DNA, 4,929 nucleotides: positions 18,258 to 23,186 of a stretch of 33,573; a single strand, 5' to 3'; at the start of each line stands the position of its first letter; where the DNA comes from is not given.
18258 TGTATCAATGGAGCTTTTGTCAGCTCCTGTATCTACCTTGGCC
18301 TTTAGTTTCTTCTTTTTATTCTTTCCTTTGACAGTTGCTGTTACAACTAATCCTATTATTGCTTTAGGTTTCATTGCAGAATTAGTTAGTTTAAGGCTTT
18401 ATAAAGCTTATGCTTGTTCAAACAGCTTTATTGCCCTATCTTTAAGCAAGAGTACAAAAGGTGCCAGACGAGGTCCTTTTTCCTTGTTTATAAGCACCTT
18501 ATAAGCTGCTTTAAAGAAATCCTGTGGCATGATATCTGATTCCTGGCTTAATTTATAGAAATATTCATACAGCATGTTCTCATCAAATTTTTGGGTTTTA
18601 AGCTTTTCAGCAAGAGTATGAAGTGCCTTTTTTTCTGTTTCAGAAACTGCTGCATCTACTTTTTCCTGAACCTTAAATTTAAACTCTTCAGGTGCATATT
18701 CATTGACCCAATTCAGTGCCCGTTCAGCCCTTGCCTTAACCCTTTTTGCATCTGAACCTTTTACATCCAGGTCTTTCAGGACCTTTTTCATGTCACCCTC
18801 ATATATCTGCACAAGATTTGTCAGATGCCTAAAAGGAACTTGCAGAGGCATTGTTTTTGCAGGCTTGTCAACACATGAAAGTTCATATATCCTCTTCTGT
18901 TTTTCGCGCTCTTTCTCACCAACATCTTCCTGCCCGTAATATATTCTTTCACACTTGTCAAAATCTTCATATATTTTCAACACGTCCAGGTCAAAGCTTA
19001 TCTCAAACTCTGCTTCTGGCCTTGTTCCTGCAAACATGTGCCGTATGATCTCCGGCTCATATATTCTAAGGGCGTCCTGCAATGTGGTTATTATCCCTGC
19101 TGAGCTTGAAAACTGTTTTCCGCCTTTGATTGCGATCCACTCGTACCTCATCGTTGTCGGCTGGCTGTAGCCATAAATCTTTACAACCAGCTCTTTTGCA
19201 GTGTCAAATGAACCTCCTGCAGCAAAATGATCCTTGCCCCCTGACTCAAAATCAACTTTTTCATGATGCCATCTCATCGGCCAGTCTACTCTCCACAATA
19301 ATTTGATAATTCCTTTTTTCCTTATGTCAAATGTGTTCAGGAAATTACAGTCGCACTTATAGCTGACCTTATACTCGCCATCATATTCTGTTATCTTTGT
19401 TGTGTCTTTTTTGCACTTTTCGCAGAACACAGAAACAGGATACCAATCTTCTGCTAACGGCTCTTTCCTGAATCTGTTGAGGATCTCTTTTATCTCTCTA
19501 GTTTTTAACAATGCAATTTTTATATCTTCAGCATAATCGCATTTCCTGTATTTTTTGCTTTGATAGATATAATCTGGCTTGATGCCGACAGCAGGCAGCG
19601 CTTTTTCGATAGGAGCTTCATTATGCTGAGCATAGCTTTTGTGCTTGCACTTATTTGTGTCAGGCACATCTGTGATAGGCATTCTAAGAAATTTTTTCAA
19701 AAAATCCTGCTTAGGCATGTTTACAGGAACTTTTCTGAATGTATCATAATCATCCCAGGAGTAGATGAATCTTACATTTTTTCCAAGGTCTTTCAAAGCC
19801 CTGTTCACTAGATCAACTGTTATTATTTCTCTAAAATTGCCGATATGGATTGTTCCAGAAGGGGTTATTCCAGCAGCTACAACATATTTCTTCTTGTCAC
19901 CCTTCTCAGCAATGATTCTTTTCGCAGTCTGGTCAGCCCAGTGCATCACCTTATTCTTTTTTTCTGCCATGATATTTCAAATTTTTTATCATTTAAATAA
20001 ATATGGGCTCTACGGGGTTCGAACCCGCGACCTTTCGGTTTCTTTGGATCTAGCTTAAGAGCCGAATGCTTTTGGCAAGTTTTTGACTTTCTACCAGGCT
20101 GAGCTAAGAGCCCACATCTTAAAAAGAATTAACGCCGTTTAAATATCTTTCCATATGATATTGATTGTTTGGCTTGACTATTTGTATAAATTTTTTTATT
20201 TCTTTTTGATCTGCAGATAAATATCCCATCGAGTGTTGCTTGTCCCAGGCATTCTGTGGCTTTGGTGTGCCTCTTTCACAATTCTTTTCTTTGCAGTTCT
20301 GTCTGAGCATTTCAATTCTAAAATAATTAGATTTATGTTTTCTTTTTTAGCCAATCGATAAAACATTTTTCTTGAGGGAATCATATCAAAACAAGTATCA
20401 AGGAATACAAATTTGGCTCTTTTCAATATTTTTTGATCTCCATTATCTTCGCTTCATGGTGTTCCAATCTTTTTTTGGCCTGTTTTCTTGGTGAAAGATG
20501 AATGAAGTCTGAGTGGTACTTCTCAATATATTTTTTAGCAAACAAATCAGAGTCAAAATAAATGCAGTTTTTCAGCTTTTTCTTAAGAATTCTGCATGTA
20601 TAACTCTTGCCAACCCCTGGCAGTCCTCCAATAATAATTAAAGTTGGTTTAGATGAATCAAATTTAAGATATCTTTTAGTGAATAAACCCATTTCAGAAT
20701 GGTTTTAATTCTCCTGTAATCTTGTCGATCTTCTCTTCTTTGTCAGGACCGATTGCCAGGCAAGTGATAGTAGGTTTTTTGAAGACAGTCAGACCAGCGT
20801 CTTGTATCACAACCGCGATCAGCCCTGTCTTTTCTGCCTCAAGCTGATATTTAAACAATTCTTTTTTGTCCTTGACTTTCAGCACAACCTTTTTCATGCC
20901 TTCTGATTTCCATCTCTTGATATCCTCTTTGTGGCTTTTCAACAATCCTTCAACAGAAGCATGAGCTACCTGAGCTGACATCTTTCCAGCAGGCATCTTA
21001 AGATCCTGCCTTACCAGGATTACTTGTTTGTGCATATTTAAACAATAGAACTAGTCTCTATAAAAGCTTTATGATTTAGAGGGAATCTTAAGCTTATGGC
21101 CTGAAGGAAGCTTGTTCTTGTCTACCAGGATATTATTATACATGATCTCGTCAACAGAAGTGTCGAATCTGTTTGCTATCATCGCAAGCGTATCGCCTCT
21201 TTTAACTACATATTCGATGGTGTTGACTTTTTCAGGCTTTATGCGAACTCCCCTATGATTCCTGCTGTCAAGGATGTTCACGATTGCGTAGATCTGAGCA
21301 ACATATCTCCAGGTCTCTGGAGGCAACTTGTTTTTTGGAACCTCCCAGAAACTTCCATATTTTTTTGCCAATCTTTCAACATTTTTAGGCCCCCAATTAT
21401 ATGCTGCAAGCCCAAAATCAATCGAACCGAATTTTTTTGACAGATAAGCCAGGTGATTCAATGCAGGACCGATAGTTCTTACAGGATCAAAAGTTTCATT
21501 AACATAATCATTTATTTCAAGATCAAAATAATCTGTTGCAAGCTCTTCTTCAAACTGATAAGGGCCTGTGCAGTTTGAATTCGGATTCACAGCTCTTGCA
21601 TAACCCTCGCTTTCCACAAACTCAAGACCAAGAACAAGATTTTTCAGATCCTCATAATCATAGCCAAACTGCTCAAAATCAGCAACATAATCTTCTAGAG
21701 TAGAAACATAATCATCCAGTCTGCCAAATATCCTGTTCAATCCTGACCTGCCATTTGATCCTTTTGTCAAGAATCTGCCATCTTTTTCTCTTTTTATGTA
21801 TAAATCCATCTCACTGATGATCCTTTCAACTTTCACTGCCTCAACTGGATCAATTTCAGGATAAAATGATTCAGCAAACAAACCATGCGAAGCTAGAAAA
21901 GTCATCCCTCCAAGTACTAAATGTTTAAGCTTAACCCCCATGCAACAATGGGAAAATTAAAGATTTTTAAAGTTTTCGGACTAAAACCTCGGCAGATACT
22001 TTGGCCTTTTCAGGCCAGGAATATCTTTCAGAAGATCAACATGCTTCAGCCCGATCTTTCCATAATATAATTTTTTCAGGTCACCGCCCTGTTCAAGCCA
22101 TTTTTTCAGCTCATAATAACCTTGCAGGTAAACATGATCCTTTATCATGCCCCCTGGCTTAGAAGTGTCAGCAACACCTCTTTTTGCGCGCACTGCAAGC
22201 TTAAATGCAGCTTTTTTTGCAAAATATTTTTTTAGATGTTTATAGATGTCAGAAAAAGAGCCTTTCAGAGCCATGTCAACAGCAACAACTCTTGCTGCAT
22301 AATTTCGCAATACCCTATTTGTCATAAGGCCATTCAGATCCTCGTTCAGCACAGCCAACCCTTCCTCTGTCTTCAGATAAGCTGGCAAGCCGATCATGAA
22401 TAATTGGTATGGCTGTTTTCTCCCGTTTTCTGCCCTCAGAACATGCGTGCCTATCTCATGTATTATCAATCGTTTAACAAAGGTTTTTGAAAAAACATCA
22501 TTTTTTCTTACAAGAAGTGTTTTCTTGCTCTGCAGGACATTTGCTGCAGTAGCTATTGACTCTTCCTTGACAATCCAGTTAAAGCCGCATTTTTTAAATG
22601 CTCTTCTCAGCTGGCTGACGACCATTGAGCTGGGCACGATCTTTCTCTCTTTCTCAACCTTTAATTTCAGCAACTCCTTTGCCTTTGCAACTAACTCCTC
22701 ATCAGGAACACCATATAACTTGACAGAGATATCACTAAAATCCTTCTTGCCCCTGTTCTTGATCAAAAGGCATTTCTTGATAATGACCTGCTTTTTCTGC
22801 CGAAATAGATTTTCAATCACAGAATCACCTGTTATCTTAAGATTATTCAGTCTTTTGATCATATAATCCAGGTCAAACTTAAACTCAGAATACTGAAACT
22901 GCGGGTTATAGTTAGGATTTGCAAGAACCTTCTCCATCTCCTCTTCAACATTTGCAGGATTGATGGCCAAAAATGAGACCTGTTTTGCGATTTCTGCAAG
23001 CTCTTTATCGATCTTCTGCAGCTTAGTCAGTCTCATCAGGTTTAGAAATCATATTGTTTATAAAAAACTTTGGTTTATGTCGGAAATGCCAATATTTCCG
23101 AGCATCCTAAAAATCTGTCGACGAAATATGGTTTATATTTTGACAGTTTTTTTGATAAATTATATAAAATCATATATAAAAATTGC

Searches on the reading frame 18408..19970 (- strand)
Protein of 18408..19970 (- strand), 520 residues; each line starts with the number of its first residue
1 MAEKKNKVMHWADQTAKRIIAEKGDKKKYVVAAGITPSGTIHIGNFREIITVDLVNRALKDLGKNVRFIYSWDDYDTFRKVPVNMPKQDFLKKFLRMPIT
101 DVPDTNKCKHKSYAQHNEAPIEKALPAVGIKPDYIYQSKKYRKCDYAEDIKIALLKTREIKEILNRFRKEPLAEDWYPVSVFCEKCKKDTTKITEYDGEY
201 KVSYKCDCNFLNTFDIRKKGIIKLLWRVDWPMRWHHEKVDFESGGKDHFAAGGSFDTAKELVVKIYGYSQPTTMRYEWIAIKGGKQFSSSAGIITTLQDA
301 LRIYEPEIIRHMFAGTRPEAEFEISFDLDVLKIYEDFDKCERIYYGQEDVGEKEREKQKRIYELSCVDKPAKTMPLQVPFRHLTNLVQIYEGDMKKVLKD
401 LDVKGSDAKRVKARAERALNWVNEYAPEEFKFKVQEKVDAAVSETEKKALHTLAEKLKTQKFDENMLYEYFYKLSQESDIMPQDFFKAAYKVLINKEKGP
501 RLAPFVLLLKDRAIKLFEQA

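Call 8: search_protein_families(library=pfam, proteins=[window:18408-19970:-])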
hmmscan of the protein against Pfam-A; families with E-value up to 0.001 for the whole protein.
window:18408-19970:- (520 aa): 3 families
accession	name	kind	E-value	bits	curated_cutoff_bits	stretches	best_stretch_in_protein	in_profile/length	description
PF01921.24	tRNA-synt_1f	-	2.9e-126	421.6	27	1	9-366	1-358/360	tRNA synthetases class I (K)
PF01406.26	tRNA-synt_1e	-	3.3e-09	37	27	1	30-76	12-58/301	tRNA synthetases class I (C) catalytic domain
PF09334.17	tRNA-synt_1g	-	5.3e-06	25.9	20.1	0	32-77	5-50/391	tRNA synthetases class I (M)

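Call 12: find_encoding_contigs(protein=window:18408-19970:-, flank=10000, max_places=10)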
Protein window:18408-19970:- (520 aa): 1 contig read that carries it; 1 place shown.
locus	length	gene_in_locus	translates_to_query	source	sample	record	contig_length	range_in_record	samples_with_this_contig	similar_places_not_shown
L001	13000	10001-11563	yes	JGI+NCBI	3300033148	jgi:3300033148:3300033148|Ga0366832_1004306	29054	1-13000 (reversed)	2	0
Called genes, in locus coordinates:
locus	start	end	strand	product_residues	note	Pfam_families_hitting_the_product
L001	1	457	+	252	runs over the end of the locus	PF01790:LGT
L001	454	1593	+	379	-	PF07690:MFS_1, PF12832:MFS_1_like (weak), PF07690:MFS_1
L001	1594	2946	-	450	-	PF02881:SRP54_N, PF00448:SRP54, PF01656:CbiA (weak), PF13401:AAA_22 (faint), PF02978:SRP_SPB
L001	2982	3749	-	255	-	PF01026:TatD_DNase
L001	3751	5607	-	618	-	PF08915:tRNA-Thr_ED, PF00587:tRNA-synt_2b, PF03129:HGTP_anticodon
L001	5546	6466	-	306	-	PF01464:SLT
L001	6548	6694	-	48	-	PF18930:DUF5679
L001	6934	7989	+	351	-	PF08014:MATCAP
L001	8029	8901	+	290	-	PF01464:SLT, PF01476:LysM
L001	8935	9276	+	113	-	PF01981:PTH2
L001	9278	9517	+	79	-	PF06414:Zeta_toxin, PF13238:AAA_18 (weak)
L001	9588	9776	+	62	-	-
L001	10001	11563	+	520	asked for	PF01921:tRNA-synt_1f, PF01406:tRNA-synt_1e (faint), PF09334:tRNA-synt_1g (faint)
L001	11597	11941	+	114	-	PF09668:Asp_protease (weak), PF13650:Asp_protease_2 (weak), PF13975:gag-asp_proteas, PF05618:RimB-like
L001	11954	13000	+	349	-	?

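Call 14: find_related_loci(query=window:18408-19970:-, collection=genome_contigs, flank=3000)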
Query window:18408-19970:- (520 aa) in genome_contigs; peptide patterns used: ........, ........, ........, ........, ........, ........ (x = any residue, [..] = any of these).
113 stretches matched a pattern; 85 encode a relative of the query (tblastn E <= 1e-3); the best 80 are kept; 80 distinct loci.
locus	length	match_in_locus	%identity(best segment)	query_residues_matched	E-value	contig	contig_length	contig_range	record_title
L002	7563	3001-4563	62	1-519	0e+0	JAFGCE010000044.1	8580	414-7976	MAG: Candidatus Woesearchaeota archaeon isolate Zod_Metabat.1084 k87_8297901, whole genome shotgun sequence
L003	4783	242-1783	60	9-520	0e+0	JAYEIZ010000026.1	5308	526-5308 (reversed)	MAG: Nanoarchaeota archaeon isolate MAG177 MAG177_26, whole genome shotgun sequence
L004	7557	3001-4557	59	7-520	0e+0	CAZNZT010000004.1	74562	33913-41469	MAG TPA_asm: uncultured Methanosarcinales archaeon isolate binchicken_co256_988 genome assembly, contig: NODE_265_length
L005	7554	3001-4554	59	6-520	0e+0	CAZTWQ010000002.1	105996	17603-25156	MAG TPA_asm: uncultured Methanosarcinales archaeon isolate binchicken_co28_237 genome assembly, contig: NODE_131_length_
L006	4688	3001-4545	57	9-520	0e+0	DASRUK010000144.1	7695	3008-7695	MAG TPA_asm: Candidatus Nanoarchaeia archaeon isolate SMAG_U8018 k141_288888, whole genome shotgun sequence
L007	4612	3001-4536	58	9-519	0e+0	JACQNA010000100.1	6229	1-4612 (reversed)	MAG: Candidatus Woesearchaeota archaeon isolate NC_groundwater_1243_Ag_S-0.1um_52_42 S_p1_S3_coassembly_k141_2347245, wh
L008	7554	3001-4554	56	5-520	0e+0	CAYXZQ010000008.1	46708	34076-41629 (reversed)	MAG TPA_asm: uncultured Methanosarcinales archaeon isolate SRP214966_co3_191 genome assembly, contig: NODE_612_length_46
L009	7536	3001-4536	58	9-519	0e+0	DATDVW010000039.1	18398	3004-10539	MAG TPA_asm: Candidatus Nanoarchaeia archaeon isolate SMAG_U8094 k141_886764, whole genome shotgun sequence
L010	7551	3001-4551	56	5-519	0e+0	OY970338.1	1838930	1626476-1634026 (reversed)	MAG: uncultured Candidatus Woesearchaeota archaeon isolate MFD02416.bin.c.18 genome assembly, chromosome: 1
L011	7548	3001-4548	58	7-519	0e+0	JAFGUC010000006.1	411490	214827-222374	MAG: Candidatus Woesearchaeota archaeon isolate ZodW_maxbin.125 k87_1599004, whole genome shotgun sequence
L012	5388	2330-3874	57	3-514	0e+0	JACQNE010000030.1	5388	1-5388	MAG: Candidatus Woesearchaeota archaeon isolate NC_groundwater_1247_Ag_S-0.1um_44_80 S_p1_S3_coassembly_k141_2000478, wh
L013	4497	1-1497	57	12-507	0e+0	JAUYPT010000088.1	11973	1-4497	MAG: Nanoarchaeota archaeon isolate C4_metabat.bin.53 C4_k141_685297, whole genome shotgun sequence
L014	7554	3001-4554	55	3-517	0e+0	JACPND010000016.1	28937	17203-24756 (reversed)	MAG: Candidatus Woesearchaeota archaeon isolate NC_groundwater_566_Ag_S-0.1um_44_11 S35_SO-1_scaffold_36804, whole genom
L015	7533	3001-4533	56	2-507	0e+0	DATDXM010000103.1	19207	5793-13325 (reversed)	MAG TPA_asm: Candidatus Nanoarchaeia archaeon isolate SMAG_U8139 k141_1559251, whole genome shotgun sequence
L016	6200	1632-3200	55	2-520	0e+0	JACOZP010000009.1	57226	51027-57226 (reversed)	MAG: Candidatus Woesearchaeota archaeon isolate NC_groundwater_208_Ag_S-0.1um_42_19 S4_GD2017_2_S1_scaffold_485, whole g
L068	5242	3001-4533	47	11-520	5e-159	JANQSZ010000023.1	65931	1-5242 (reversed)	MAG: Candidatus Nanoarchaeia archaeon isolate IP29b_bin.165 k99_666722, whole genome shotgun sequence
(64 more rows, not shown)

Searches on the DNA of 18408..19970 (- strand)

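Call 25: search_rna_families(sources=[L002, L003, L004, L005, L006, L007, L008, L010, L012, L016, L029, L037, L040, L042, L059, L072, L074, L009, L068, L011], threshold=gathering, show_alignments=10)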
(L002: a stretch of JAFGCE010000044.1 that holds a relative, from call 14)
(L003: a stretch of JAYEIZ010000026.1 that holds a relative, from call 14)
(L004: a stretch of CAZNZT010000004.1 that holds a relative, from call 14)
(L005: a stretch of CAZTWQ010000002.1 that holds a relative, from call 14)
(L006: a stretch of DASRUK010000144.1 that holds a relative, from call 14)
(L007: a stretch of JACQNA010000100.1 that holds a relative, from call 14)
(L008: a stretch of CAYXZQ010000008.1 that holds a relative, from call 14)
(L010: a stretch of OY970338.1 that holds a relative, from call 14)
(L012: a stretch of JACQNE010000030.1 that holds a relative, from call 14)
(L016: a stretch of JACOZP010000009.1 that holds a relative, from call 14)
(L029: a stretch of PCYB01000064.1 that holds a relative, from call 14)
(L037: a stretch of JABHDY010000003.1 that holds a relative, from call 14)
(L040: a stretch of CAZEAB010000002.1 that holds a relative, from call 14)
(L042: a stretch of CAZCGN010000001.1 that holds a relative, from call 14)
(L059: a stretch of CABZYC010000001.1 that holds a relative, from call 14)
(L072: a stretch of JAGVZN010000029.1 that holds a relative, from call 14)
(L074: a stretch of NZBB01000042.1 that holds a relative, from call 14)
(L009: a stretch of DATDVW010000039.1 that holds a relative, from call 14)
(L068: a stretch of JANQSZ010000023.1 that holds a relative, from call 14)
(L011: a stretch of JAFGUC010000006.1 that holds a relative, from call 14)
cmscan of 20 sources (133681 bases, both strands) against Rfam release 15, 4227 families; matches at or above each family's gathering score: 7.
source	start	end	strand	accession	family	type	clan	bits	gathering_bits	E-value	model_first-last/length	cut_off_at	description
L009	1067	1141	+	RF00005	tRNA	Gene; tRNA;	CL00001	70.1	29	6.3e-13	1-71/71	no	tRNA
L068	1699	1773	+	RF00005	tRNA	Gene; tRNA;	CL00001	66.6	29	5.5e-12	1-71/71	no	tRNA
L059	194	268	+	RF00005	tRNA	Gene; tRNA;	CL00001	57.9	29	1.4e-09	1-71/71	no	tRNA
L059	5299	5382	-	RF00005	tRNA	Gene; tRNA;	CL00001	53.6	29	2.1e-08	1-71/71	no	tRNA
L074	7230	7339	-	RF00005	tRNA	Gene; tRNA;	CL00001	53.5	29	2.3e-08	1-71/71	no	tRNA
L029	1739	1842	-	RF00005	tRNA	Gene; tRNA;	CL00001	46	29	2.6e-06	1-71/71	no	tRNA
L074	4959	5098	-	RF00005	tRNA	Gene; tRNA;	CL00001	39.1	29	0.0002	1-71/71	no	tRNA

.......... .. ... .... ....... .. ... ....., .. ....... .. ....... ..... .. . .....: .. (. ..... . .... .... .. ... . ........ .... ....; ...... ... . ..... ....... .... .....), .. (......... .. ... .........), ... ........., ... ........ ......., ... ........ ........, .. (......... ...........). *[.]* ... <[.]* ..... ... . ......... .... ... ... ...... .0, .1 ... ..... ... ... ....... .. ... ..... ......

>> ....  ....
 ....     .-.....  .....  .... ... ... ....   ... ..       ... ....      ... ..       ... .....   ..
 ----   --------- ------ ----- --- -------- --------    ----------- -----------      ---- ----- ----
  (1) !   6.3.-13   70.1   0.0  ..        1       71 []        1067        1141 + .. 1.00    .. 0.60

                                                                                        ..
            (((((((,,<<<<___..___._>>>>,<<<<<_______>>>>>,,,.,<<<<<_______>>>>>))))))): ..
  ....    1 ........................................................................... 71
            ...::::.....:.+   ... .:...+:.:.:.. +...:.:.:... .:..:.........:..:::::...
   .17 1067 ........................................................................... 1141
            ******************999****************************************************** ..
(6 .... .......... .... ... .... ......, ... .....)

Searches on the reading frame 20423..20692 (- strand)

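Call 9: search_protein_families(library=pfam, proteins=[window:20423-20692:-])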
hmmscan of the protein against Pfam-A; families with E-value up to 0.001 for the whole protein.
window:20423-20692:- (89 aa): 3 families
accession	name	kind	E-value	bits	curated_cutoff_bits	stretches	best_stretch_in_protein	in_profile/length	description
PF06414.18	Zeta_toxin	-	7.1e-08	32.6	22.3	1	12-61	12-63/199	Zeta toxin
PF13238.12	AAA_18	-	1.6e-07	32.3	29.4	1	19-70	1-45/128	AAA domain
PF08433.16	KTI12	-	0.00091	19.3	22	0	18-84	3-76/271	Chromatin associated protein KTI12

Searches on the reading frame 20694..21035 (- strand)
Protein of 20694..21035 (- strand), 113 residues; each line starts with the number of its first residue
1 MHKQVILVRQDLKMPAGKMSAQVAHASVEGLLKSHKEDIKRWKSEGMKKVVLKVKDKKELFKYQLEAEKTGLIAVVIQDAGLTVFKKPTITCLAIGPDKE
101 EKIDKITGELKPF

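Call 9: search_protein_families(library=pfam, proteins=[window:20694-21035:-])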
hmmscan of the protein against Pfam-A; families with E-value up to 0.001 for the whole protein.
window:20694-21035:- (113 aa): 1 family
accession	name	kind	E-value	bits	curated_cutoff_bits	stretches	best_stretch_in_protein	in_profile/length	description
PF01981.21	PTH2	-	2e-37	128.4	23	1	3-111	2-113/115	Peptidyl-tRNA hydrolase PTH2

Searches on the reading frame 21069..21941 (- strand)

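Call 9: search_protein_families(library=pfam, proteins=[window:21069-21941:-])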
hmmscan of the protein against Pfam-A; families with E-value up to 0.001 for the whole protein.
window:21069-21941:- (290 aa): 3 families
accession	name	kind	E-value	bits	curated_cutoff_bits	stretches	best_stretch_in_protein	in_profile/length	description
PF01476.26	LysM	-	1.2e-10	41.6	20.9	1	244-287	1-43/43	LysM domain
PF01464.25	SLT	-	4.3e-09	36.4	21.3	1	94-196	8-109/117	Transglycosylase SLT domain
PF23473.1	LysM3_LYK4_5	-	0.00056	20.4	29.3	0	244-274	5-35/48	LYK4/5 LysM3 domain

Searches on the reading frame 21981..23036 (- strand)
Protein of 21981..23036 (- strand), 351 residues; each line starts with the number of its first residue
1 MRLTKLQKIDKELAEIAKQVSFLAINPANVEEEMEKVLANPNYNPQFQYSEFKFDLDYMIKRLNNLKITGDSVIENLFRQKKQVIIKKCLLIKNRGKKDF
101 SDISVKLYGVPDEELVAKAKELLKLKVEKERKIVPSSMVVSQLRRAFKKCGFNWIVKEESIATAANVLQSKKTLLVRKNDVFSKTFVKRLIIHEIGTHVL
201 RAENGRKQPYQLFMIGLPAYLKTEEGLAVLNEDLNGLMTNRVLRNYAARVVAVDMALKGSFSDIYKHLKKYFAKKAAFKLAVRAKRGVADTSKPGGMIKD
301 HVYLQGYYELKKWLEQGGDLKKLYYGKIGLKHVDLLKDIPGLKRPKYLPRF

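Call 9: search_protein_families(library=pfam, proteins=[window:21981-23036:-])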
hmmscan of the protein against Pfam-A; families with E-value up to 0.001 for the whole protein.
window:21981-23036:- (351 aa): 1 family
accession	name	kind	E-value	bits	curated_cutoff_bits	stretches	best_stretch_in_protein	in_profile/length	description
PF08014.17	MATCAP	-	6.5e-58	196.9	27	1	42-349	9-344/365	Microtubule-associated tyrosine carboxypeptidase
